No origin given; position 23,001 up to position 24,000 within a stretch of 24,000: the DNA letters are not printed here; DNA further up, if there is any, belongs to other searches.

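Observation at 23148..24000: Edge-truncated, AT-rich adenosine-deaminase-fold gene with a ~160-aa insertion: candidate nucleotide-deaminating defence effector (RdrB- or Cad1-like)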

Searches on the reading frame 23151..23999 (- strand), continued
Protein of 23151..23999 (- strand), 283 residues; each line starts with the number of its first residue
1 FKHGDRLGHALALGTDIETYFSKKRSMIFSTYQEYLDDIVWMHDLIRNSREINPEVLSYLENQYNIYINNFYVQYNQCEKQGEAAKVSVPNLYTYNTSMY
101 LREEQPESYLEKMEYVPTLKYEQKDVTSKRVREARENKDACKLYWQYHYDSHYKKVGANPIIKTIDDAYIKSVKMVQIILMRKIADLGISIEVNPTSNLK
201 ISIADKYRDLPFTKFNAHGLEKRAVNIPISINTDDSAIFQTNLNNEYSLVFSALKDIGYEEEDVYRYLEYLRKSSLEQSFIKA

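Call 28: search_protein_families(library=ncbifam, proteins=[L005:5707-8352:+, L005:8363-10873:+, L030:5663-8317:+, L030:8333-10891:+, L013:5618-8164:+, L013:8168-10750:+, L020:5716-8289:+, L020:8270-10852:+], max_evalue=0.001)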
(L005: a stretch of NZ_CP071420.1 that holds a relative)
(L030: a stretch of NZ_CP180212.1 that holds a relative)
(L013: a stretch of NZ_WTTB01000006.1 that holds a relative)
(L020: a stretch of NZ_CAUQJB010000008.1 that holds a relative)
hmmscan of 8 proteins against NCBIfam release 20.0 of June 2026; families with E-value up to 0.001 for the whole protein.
L005:5707-8352:+ (881 aa): 1 family
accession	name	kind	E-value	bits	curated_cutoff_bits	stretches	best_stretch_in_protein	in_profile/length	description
NF041743.1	RdrA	equivalog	3.2e-06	25.9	600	1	81-314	55-288/742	antiviral RADAR system adenosine triphosphatase RdrA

L005:8363-10873:+ (836 aa): 6 families
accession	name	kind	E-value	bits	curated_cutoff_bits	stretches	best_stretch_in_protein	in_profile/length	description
NF041744.1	RdrB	equivalog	7.1e-42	143.9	800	2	54-711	23-690/850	antiviral RADAR system adenosine deaminase RdrB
TIGR01430.1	aden_deam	equivalog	1.3e-08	34.3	216.55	1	681-802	172-287/323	adenosine deaminase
NF006846.0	PRK09358.1-1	equivalog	7.1e-06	25.3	459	1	735-804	235-296/333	adenosine deaminase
NF006848.0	PRK09358.1-3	equivalog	0.00012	21.4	426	0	734-806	227-291/325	adenosine deaminase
NF006847.0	PRK09358.1-2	equivalog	0.00021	20.2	412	0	482-572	172-247/364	adenosine deaminase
NF006854.0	PRK09358.3-1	equivalog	0.00039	19.6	530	0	736-808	240-303/344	adenosine deaminase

L030:5663-8317:+ (884 aa): 0 families

L030:8333-10891:+ (852 aa): 5 families
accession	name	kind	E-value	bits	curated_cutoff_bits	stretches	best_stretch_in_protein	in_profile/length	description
NF041744.1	RdrB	equivalog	1.1e-44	153.1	800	1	40-844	19-845/850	antiviral RADAR system adenosine deaminase RdrB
TIGR01430.1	aden_deam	equivalog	1.8e-09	37.1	216.55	1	741-849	224-313/323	adenosine deaminase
NF006848.0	PRK09358.1-3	equivalog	4.3e-06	26.2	426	1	738-849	221-313/325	adenosine deaminase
NF006854.0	PRK09358.3-1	equivalog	2.3e-05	23.6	530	1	741-823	235-304/344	adenosine deaminase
NF006847.0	PRK09358.1-2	equivalog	0.00033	19.6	412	0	742-827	254-326/364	adenosine deaminase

L013:5618-8164:+ (848 aa): 0 families

L013:8168-10750:+ (860 aa): 3 families
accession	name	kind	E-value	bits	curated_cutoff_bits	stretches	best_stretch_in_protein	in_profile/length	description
NF041744.1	RdrB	equivalog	8.3e-31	107.3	800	2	112-656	65-580/850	antiviral RADAR system adenosine deaminase RdrB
TIGR01430.1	aden_deam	equivalog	4.3e-08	32.6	216.55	1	756-832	224-292/323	adenosine deaminase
NF006854.0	PRK09358.3-1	equivalog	0.00056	19.1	530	0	754-834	233-305/344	adenosine deaminase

L020:5716-8289:+ (857 aa): 0 families

L020:8270-10852:+ (860 aa): 2 families
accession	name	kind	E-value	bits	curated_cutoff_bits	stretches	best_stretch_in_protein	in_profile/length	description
NF041744.1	RdrB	equivalog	1.5e-40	139.6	800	1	52-786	27-766/850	antiviral RADAR system adenosine deaminase RdrB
TIGR01430.1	aden_deam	equivalog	5.3e-09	35.6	216.55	0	756-828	225-289/323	adenosine deaminase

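Call 31: search_protein_families(library=padloc, proteins=[L005:5707-8352:+, L005:8363-10873:+, L030:5663-8317:+, L030:8333-10891:+, L013:5618-8164:+, L013:8168-10750:+, L020:5716-8289:+, L020:8270-10852:+], max_evalue=0.01)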
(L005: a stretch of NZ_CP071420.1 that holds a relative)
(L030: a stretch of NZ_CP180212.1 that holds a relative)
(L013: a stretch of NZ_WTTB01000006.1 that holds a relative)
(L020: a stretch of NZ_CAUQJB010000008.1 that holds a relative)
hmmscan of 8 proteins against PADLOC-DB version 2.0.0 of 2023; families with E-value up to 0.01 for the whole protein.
L005:5707-8352:+ (881 aa): 2 families
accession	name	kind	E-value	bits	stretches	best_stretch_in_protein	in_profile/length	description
PDLC02361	PifA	-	0.00011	19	1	76-142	36-105/720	PifA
PDLC02911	VakA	-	0.01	14.4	0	79-109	1-31/163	-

L005:8363-10873:+ (836 aa): 3 families
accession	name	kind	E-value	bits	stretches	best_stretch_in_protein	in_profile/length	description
PDLC02218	RdrB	-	9.9e-28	94.7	2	371-590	350-587/855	-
PDLC02219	RdrB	-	5.9e-22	75.8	1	485-590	502-613/914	-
PDLC01908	CARF5--CARF_ADA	-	6.4e-07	26.6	1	735-810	490-562/605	-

L030:5663-8317:+ (884 aa): 0 families

L030:8333-10891:+ (852 aa): 3 families
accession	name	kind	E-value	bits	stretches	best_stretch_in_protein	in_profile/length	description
PDLC02219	RdrB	-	1.2e-22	78.1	2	496-600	503-613/914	-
PDLC02218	RdrB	-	2.3e-22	77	1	167-841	163-841/855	-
PDLC01908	CARF5--CARF_ADA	-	7.8e-08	29.6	1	741-846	486-580/605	-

L013:5618-8164:+ (848 aa): 1 family
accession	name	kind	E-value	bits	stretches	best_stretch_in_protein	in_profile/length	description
PDLC04140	mad8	-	2.8e-06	25.1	1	51-200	25-198/314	mads_8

L013:8168-10750:+ (860 aa): 3 families
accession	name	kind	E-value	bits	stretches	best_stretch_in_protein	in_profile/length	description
PDLC02219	RdrB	-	1.5e-21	74.4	2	581-656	540-614/914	-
PDLC02218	RdrB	-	1.6e-21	74.2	2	585-666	518-601/855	-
PDLC01908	CARF5--CARF_ADA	-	1.2e-05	22.4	1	756-847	486-574/605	-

L020:5716-8289:+ (857 aa): 0 families

L020:8270-10852:+ (860 aa): 3 families
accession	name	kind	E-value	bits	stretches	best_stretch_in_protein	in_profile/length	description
PDLC02218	RdrB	-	3.5e-21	73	2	154-640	144-610/855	-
PDLC02219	RdrB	-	2.7e-18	63.7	1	221-620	204-612/914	-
PDLC01908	CARF5--CARF_ADA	-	0.0013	15.6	0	755-832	486-561/605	-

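Call 32: search_solved_structures(query=L005:5707-8352:+, max_evalue=1)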
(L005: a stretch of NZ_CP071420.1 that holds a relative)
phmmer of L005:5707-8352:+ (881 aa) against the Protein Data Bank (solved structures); distinct sequences matched with E-value up to 1: 1.
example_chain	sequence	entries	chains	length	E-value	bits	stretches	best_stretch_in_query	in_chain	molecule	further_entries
8fnu_A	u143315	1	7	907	2.9e-107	363.1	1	80-742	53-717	KAP NTPase domain-containing protein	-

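Call 33: search_solved_structures(query=L030:5663-8317:+, max_evalue=1)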
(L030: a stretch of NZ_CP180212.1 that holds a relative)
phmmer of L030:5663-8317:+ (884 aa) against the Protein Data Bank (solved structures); distinct sequences matched with E-value up to 1: 1.
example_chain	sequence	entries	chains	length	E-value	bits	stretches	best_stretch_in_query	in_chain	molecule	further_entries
8fnu_A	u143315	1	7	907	1.6e-54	188.8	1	5-525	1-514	KAP NTPase domain-containing protein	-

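Call 38: predict_structure(alignment_id=A1)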
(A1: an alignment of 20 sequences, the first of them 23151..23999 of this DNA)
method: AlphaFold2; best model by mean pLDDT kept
length: 283 residues; sequences in the alignment: 20
mean_pLDDT: 75.7   pTM: 0.72
mean pLDDT of the five models: 75.7, 71.1, 67.8, 67.6, 66.3
residues with pLDDT >= 90: 85; 70-90: 89; 50-70: 81; < 50: 28
segments of 3 or more residues with pLDDT < 50: 1-12, 196-204, 237-240
pLDDT, mean of each block of 10 residues (from residue 1): 37 65 85 95 94 95 97 84 73 95 78 58 63 88 89 94 94 90 75 51 54 62 63 50 67 80 83 66 51
secondary structure, 60 per line:
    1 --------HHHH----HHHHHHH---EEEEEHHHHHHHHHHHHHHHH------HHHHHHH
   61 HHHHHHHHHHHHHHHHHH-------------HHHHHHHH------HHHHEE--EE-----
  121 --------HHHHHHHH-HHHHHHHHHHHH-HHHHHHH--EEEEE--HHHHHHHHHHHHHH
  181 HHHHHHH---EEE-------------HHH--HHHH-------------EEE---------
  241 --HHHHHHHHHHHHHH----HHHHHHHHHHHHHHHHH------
elements in order: H9-12 H17-23 E27-31 H32-47 H54-78 H92-99 H106-109 H129-136 H138-149 H151-157 E160-164 H167-187 E191-193 H212-215 E229-231 H243-256 H261-277

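Call 41: fold_search(model_id=the predicted structure, library=pdb)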
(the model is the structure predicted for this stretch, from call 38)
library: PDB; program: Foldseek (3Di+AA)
matches with E <= 10: 110; with E <= 0.001: 8
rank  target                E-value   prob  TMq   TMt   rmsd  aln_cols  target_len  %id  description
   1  8hr7_K                2.8e-07  1.00  0.72  0.28   5.0       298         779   21  Structure of RdrA-RdrB complex (released 2023-02-01)
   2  8hr7_M                3.8e-07  1.00  0.73  0.29   5.4       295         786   21  Structure of RdrA-RdrB complex (released 2023-02-01)
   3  8hr7_C                5.4e-07  1.00  0.69  0.28   5.5       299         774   22  Structure of RdrA-RdrB complex (released 2023-02-01)
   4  8hr7_B                6.6e-07  1.00  0.66  0.27   5.1       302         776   21  Structure of RdrA-RdrB complex (released 2023-02-01)
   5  8hr7_F                8.9e-07  1.00  0.71  0.28   5.3       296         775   20  Structure of RdrA-RdrB complex (released 2023-02-01)
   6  8hr7_E                1.6e-06  1.00  0.70  0.28   5.4       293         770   21  Structure of RdrA-RdrB complex (released 2023-02-01)
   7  8fnv_D                3.7e-06  1.00  0.69  0.28   5.3       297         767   20  Structure of RdrB from Escherichia coli RADAR defense system (released 2023-02-01)
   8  8fnv_A                3.7e-06  1.00  0.69  0.27   5.3       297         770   20  Structure of RdrB from Escherichia coli RADAR defense system (released 2023-02-01)
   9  7ncl_B                2.8e+00  0.08  0.16  0.19  16.0       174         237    9  Glutathione-S-transferase GliG mutant E82Q (released 2021-05-12)
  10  7ncd_C                2.9e+00  0.11  0.17  0.19  16.5       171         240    9  Glutathione-S-transferase GliG mutant N27D (released 2021-05-12)
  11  7ncp_D                3.0e+00  0.09  0.17  0.19  15.7       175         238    9  Glutathione-S-transferase GliG mutant K127A (released 2021-05-12)
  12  7ncd_F                3.0e+00  0.08  0.16  0.19  16.9       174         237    9  Glutathione-S-transferase GliG mutant N27D (released 2021-05-12)
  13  7nct_F                3.2e+00  0.08  0.17  0.19  15.7       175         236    9  Glutathione-S-transferase GliG mutant K127G (released 2021-05-12)
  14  7q6j_B                3.2e+00  0.08  0.18  0.21  12.9       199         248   10  Crystal structure of the human GDAP1 CMT2 mutant-H123R (released 2022-06-08)
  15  7ncn_B                3.2e+00  0.07  0.16  0.19  16.0       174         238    9  Glutathione-S-transferase GliG mutant S83A (released 2021-05-12)
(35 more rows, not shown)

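Call 59: search_protein_representatives(protein=window:23151-23999:-)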
Query: 283 residues. Proteins with E-value up to 0.001 (for the whole library): 2301; up to 1e-10: 1139; up to 1e-30: 99. The best 150 are listed.
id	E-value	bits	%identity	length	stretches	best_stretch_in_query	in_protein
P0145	5.0e-183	622.9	100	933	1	1-283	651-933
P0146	4.0e-83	295.4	55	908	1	2-282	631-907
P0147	4.1e-57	210.1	46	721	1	2-281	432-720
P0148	1.3e-53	198.6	49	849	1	1-281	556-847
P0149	1.9e-53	198.1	42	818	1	3-279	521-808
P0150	4.6e-52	193.6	41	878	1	1-282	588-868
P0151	7.9e-52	192.8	39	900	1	2-282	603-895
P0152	1.2e-51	192.2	41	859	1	1-282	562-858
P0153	1.3e-51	192.1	45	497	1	1-282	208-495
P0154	2.5e-51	191.1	42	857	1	1-281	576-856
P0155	1.1e-50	189.1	44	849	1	1-282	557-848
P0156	4.4e-50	187.1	45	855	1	2-282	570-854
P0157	6.8e-49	183.2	43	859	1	2-281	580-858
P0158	4.0e-48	180.7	38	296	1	3-282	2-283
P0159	7.0e-48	179.9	40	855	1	1-282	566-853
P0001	2.9e-43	164.7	38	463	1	2-281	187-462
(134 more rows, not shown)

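Call 61: find_encoding_contigs(protein=P0145, flank=10000, max_places=4)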
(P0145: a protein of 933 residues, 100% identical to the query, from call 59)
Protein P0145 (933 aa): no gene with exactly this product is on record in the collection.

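Call 62: find_encoding_contigs(protein=P0146, flank=10000, max_places=4)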
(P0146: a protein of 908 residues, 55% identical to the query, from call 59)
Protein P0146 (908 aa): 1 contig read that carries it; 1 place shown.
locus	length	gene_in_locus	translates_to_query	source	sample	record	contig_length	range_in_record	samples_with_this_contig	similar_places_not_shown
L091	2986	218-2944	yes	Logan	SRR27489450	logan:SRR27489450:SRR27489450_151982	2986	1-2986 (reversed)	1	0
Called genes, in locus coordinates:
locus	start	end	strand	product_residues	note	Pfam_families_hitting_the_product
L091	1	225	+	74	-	?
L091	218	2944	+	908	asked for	PF00962:A_deaminase (weak)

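Call 63: list_cluster_members(proteins=[P0145, P0146])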
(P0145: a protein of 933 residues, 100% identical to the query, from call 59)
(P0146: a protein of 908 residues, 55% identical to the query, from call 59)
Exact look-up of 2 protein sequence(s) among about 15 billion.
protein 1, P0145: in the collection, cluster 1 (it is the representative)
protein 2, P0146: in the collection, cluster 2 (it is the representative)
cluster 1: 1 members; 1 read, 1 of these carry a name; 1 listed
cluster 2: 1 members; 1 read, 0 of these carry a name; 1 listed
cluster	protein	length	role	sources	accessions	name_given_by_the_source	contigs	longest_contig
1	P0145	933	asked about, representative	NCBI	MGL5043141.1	MAG: hypothetical protein ACRC6X_08630 [Culicoidibacterales bacterium]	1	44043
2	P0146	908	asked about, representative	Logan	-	-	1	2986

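Call 64: search_protein_families(library=ncbifam, proteins=[P0145, P0146], max_evalue=0.001)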
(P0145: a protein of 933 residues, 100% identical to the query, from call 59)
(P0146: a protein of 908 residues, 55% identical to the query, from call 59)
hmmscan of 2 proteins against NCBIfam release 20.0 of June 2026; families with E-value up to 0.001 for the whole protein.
P0145 (933 aa): 8 families
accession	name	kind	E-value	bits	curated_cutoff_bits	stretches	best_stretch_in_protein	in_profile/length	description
NF041744.1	RdrB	equivalog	4.8e-41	141.1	800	1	583-928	461-845/850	antiviral RADAR system adenosine deaminase RdrB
TIGR01430.1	aden_deam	equivalog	1.7e-13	50.3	216.55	1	830-931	224-311/323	adenosine deaminase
NF006848.0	PRK09358.1-3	equivalog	8.9e-12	44.9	426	1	829-914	223-298/325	adenosine deaminase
NF006847.0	PRK09358.1-2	equivalog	5e-09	35.5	412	1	829-915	252-328/364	adenosine deaminase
NF006854.0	PRK09358.3-1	equivalog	8.2e-08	31.7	530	1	830-903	235-301/344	adenosine deaminase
NF006846.0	PRK09358.1-1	equivalog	1.7e-07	30.6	459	1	828-904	229-298/333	adenosine deaminase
NF006849.0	PRK09358.1-5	equivalog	9.4e-06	24.9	494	1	829-900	237-301/350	adenosine deaminase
NF006850.0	PRK09358.1-6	equivalog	1.6e-05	23.9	419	1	829-932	227-316/334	adenosine deaminase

P0146 (908 aa): 6 families
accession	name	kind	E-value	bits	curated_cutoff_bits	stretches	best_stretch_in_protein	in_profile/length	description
NF041744.1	RdrB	equivalog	2.5e-36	125.5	800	2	92-770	58-676/850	antiviral RADAR system adenosine deaminase RdrB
TIGR01430.1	aden_deam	equivalog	1.5e-09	37.4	216.55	1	806-875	226-287/323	adenosine deaminase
NF006848.0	PRK09358.1-3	equivalog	2.5e-08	33.6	426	1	791-879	213-291/325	adenosine deaminase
NF006846.0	PRK09358.1-1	equivalog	1.5e-06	27.5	459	1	791-876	220-295/333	adenosine deaminase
NF006847.0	PRK09358.1-2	equivalog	3e-05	23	412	0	797-887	248-325/364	adenosine deaminase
NF006854.0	PRK09358.3-1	equivalog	0.00032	19.9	530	1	806-875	237-298/344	adenosine deaminase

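Call 67: find_homologous_proteins(query=A2, max_evalue=1e-10)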
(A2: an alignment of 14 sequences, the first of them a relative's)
Query A2 (14 sequences) (884 aa, profile of the alignment): 48 proteins with E <= 1e-10 among 8000 candidates.
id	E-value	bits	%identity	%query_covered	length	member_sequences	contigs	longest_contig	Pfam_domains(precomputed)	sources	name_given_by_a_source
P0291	9.7e-240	817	100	100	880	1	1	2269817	-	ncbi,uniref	ncbi:hypothetical protein [Carnobacterium sp. TMP28]|uniref:hypothetical protein n=1 Tax=Carnobacter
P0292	1.5e-230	786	94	100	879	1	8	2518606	-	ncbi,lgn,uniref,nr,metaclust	ncbi:hypothetical protein SAMN04488700_1605 [Carnobacterium iners]|uniref:KAP family P-loop domain-c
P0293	6.0e-194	665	34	80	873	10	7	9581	-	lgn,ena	-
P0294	9.7e-173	595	83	84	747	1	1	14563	-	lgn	-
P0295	3.8e-170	586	31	80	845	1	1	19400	PF07693.21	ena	-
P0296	4.6e-167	576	33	79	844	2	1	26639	PF07693.21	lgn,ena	-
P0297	8.7e-164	565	32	80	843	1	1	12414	PF07693.21,PF13401.13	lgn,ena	-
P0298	3.9e-162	560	31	76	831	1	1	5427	PF07693.21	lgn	-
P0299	4.7e-160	553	31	78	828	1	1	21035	PF07693.21,PF13401.13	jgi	-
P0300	1.0e-156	542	29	82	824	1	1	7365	PF07693.21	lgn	-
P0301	2.7e-156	540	26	80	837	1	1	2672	PF13401.13,PF13191.13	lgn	-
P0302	6.0e-153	529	25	72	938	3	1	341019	PF07693.21,PF13191.13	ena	-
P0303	9.8e-153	529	26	75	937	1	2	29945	PF07693.21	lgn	-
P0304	3.5e-151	524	25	82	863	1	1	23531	PF13401.13,PF13191.13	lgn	-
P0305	4.0e-149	517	28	72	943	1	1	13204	PF07693.21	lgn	-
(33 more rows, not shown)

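Call 69: search_solved_structures(query=P0145, max_evalue=0.01, show_alignments=1)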
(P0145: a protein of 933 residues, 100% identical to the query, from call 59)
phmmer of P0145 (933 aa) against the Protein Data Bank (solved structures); distinct sequences matched with E-value up to 0.01: 2.
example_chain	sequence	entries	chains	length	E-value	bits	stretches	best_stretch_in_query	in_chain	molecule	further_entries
8fnv_A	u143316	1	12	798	6.2e-22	80.8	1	582-916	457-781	Adenosine deaminase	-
8fnw_A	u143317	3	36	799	6.2e-22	80.8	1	582-916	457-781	Adenosine deaminase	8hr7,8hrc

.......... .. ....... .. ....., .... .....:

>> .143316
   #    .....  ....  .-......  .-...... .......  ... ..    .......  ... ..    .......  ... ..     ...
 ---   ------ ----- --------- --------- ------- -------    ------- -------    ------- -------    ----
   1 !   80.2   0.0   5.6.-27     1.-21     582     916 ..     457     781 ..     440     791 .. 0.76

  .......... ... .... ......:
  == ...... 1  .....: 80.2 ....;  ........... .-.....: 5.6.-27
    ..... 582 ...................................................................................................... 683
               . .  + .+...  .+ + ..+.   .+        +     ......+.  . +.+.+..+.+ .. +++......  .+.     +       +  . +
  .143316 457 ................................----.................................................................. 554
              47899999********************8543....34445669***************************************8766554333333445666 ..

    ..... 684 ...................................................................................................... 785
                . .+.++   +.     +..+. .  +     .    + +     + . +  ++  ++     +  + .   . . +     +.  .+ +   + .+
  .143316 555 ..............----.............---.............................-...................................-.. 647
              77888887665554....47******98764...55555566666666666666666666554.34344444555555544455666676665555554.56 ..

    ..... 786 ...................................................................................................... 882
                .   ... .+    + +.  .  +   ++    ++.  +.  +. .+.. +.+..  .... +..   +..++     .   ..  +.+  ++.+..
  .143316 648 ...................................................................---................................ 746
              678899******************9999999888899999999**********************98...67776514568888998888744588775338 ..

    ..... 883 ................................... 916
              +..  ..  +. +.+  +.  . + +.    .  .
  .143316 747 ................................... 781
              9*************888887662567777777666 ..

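Call 70: search_protein_families(library=padloc, proteins=[P0145, P0146], max_evalue=0.01)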
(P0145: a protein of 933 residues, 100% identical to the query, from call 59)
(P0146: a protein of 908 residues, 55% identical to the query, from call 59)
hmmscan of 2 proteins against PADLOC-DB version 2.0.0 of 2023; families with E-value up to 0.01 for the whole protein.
P0145 (933 aa): 3 families
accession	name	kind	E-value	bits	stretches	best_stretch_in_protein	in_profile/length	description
PDLC02219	RdrB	-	1.5e-26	91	2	601-713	514-635/914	-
PDLC02218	RdrB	-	6.2e-26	88.8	2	586-700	472-594/855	-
PDLC01908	CARF5--CARF_ADA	-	2.7e-08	31.1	1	830-899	486-555/605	-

P0146 (908 aa): 3 families
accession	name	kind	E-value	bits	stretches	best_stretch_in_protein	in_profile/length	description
PDLC02219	RdrB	-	1.9e-23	80.7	2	599-701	540-644/914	-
PDLC02218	RdrB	-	3.8e-20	69.6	1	564-875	471-815/855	-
PDLC01908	CARF5--CARF_ADA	-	2.9e-10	37.7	1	804-874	486-555/605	-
